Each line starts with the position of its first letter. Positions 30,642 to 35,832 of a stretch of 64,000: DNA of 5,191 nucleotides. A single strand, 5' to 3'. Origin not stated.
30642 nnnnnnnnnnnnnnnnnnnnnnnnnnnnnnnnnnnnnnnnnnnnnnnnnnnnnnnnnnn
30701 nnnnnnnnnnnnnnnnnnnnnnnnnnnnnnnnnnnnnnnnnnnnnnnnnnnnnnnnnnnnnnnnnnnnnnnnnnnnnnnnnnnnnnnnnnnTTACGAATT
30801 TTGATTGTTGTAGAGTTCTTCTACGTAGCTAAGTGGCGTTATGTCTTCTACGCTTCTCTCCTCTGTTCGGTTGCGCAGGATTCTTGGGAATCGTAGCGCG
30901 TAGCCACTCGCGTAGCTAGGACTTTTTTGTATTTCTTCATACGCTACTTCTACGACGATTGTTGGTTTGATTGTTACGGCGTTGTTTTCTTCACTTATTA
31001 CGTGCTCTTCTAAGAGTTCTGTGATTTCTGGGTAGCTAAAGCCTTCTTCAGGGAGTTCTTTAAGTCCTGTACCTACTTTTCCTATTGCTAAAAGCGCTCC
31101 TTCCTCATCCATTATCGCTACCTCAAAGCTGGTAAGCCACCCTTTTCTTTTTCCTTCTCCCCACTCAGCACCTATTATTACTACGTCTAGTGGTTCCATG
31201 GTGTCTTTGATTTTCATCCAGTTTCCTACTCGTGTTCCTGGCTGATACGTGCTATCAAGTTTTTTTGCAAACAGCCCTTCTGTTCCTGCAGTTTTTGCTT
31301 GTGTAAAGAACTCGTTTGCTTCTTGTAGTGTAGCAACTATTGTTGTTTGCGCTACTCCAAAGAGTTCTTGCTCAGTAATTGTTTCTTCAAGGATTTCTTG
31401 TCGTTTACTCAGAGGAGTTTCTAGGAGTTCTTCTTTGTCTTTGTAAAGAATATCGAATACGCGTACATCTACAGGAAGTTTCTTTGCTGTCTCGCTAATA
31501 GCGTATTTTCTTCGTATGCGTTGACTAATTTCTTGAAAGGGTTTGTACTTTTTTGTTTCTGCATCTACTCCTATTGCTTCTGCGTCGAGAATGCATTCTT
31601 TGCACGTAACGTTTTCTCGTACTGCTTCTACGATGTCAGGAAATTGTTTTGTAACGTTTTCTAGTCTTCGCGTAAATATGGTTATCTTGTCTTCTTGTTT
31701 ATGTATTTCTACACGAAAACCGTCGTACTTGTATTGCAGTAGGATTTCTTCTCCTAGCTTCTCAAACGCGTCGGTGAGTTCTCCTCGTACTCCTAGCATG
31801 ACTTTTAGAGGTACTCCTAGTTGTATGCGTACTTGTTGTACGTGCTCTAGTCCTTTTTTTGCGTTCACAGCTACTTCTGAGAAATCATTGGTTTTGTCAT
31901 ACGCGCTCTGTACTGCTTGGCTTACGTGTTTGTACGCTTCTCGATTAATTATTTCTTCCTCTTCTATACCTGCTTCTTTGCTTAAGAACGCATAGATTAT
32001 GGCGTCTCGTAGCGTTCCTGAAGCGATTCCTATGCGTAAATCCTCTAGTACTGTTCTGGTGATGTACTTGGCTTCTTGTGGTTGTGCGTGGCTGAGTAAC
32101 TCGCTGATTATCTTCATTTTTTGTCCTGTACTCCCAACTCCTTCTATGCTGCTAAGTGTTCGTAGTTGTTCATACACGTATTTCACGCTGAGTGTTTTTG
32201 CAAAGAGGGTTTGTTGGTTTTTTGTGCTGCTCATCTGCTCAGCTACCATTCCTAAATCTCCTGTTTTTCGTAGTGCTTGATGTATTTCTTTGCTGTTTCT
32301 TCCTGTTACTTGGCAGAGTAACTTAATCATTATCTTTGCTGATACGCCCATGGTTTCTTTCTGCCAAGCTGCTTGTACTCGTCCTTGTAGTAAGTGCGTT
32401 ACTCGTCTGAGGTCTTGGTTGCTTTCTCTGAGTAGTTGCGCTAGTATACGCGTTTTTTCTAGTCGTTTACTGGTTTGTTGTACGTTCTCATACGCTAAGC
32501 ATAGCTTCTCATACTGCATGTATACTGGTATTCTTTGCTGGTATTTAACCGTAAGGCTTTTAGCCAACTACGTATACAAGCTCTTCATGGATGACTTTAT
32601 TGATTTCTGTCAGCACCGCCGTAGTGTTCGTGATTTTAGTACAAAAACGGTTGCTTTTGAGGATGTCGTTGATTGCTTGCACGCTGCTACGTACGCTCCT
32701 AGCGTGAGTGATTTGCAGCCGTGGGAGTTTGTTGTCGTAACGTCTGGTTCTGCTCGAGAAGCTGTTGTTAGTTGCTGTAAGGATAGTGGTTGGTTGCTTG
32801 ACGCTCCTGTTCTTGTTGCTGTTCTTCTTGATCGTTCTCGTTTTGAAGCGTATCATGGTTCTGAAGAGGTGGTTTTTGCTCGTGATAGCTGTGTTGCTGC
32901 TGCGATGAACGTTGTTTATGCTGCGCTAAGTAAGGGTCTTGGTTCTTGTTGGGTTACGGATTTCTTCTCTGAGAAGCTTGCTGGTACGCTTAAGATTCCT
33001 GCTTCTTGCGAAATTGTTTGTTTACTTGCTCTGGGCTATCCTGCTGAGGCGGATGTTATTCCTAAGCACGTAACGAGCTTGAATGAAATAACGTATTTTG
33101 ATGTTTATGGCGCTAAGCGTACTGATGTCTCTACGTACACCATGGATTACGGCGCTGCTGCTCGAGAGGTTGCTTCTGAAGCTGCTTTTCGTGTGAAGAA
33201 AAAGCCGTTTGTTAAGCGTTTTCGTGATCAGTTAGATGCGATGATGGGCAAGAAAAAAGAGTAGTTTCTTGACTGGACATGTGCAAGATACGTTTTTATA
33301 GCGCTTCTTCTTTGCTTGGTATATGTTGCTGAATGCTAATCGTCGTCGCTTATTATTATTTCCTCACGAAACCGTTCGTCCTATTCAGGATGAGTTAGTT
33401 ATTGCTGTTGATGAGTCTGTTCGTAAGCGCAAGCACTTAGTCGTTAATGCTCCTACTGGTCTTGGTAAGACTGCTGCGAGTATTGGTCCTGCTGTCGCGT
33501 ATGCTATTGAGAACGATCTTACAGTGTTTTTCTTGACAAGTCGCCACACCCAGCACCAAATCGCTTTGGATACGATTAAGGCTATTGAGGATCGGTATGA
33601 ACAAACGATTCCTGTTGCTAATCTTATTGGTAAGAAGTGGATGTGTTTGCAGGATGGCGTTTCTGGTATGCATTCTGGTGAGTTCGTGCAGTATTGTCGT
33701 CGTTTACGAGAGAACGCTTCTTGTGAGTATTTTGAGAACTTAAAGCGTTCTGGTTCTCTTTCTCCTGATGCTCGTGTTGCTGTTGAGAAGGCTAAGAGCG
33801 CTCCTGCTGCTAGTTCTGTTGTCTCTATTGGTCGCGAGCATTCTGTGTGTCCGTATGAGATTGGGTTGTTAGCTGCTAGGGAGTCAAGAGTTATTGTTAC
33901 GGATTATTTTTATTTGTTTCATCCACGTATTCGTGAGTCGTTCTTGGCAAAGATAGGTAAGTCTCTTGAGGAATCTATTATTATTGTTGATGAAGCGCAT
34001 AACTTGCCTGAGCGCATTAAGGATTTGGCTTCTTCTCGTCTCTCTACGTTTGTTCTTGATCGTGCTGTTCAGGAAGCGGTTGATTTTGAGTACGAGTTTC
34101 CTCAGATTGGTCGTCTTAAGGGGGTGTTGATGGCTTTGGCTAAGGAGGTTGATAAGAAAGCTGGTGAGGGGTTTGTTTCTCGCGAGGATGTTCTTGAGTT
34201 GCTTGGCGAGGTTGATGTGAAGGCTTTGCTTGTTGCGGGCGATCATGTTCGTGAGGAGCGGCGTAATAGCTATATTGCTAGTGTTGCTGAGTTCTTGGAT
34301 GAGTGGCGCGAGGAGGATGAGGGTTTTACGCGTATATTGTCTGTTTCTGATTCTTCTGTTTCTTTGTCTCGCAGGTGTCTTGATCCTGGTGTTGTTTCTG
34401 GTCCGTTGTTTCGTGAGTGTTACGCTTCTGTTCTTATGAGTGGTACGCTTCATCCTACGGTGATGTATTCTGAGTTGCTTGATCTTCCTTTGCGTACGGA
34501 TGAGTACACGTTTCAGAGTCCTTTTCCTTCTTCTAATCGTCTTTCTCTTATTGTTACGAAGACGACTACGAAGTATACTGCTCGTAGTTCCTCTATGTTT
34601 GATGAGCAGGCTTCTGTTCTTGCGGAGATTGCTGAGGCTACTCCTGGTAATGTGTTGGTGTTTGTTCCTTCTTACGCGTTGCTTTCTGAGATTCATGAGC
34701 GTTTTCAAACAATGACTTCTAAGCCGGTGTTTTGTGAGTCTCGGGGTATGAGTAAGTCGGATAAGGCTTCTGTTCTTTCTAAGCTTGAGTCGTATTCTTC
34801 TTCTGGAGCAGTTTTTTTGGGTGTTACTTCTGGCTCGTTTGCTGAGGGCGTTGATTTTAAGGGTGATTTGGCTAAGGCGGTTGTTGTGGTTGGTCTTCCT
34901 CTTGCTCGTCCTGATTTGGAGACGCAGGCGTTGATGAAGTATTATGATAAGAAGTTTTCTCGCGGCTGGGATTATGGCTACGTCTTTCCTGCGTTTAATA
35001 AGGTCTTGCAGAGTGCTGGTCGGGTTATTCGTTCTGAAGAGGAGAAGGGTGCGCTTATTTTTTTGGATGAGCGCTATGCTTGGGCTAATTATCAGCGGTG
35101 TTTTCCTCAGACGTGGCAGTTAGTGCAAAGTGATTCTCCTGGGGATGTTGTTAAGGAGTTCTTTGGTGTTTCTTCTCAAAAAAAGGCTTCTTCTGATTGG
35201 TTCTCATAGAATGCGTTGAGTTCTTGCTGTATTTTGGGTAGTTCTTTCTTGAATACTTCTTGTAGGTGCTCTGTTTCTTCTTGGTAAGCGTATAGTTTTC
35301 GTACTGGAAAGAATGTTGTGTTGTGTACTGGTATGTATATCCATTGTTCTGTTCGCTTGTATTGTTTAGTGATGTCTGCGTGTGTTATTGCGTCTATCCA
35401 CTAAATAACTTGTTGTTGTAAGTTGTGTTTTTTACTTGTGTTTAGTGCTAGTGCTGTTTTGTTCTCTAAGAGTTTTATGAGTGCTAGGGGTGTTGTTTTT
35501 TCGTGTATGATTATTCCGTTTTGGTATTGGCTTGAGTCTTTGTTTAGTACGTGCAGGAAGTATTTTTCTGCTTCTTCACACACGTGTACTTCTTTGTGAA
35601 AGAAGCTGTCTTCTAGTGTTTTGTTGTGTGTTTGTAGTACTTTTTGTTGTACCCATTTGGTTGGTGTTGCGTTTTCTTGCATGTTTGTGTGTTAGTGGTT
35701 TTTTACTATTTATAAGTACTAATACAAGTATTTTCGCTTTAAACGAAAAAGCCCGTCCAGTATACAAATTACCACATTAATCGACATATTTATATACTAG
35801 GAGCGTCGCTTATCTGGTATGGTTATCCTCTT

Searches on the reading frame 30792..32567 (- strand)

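Call 11: search_protein_families(library=pfam, proteins=[window:30792-32567:-], max_evalue=0.01)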
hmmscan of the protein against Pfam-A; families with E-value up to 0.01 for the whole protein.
window:30792-32567:- (591 aa): 4 families
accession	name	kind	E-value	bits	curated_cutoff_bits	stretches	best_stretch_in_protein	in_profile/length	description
PF01068.26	DNA_ligase_A_M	-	8.7e-55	186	26.2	1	264-454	10-204/204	ATP dependent DNA ligase domain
PF04675.19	DNA_ligase_A_N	-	1.8e-40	139.4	24.6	1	19-190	2-173/174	DNA ligase N terminus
PF04679.21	DNA_ligase_A_C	-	2.1e-11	44.5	27.5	1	474-569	1-93/94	ATP dependent DNA ligase C terminal region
PF09414.15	RNA_ligase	-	0.00026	21.6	27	1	274-454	2-171/171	RNA ligase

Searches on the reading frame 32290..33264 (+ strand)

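Call 11: search_protein_families(library=pfam, proteins=[window:32290-33264:+], max_evalue=0.01)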
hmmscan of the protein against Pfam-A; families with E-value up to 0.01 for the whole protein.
window:32290-33264:+ (324 aa): 2 families
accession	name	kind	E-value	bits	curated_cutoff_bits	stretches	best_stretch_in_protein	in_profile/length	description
PF00881.29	Nitroreductase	-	2.4e-26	93.3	23.5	2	109-159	3-53/167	Nitroreductase family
PF14512.11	TM1586_NiRdase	-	2.8e-09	37.3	27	1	209-270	92-151/215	Putative TM nitroreductase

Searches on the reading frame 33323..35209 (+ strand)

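Call 11: search_protein_families(library=pfam, proteins=[window:33323-35209:+], max_evalue=0.01)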
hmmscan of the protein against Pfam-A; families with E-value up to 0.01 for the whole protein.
window:33323-35209:+ (628 aa): 6 families
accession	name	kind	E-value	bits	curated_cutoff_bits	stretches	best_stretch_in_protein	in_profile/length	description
PF13307.12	Helicase_C_2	-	1.5e-44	152.5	25.3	1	434-599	2-168/170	Helicase C-terminal domain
PF06733.21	DEAD_2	-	5.6e-22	78.6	21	1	75-242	6-169/172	DEAD_2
PF06777.17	HBB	-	4.5e-12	46.4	30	1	307-419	80-189/190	Helical and beta-bridge domain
PF04851.21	ResIII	-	4e-10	40.3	22.5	1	18-93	4-81/164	Type III restriction enzyme, res subunit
PF00270.35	DEAD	-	3e-08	34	26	1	20-84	2-65/167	DEAD/DEAH box helicase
PF25199.1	nSTAND_NTPase5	-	0.0018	18.5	34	0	19-88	22-93/145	Novel STAND NTPase 5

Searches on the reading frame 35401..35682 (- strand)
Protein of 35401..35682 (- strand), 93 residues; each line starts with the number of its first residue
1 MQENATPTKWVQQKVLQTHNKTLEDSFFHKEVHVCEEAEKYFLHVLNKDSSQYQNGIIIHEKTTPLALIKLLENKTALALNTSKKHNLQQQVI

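Call 11: search_protein_families(library=pfam, proteins=[window:35401-35682:-], max_evalue=0.01)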
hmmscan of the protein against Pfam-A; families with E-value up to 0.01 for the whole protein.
window:35401-35682:- (93 aa): 0 families

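Call 44: search_protein_families(library=ncbifam, proteins=[window:35401-35682:-], max_evalue=0.1)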
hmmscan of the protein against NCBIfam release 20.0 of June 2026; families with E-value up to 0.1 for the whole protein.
window:35401-35682:- (93 aa): 0 families

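Call 100: search_protein_families(library=phrogs, proteins=[window:35401-35682:-], max_evalue=0.01)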
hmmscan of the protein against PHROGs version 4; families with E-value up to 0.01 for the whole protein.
window:35401-35682:- (93 aa): 0 families

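Call 101: search_protein_families(library=padloc, proteins=[window:35401-35682:-], max_evalue=0.01)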
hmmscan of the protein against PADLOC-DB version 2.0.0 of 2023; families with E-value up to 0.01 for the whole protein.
window:35401-35682:- (93 aa): 0 families
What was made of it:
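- On Type III toxin-antitoxin RNA (ToxI-like): There are no PADLOC hits for either protein (call 101).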
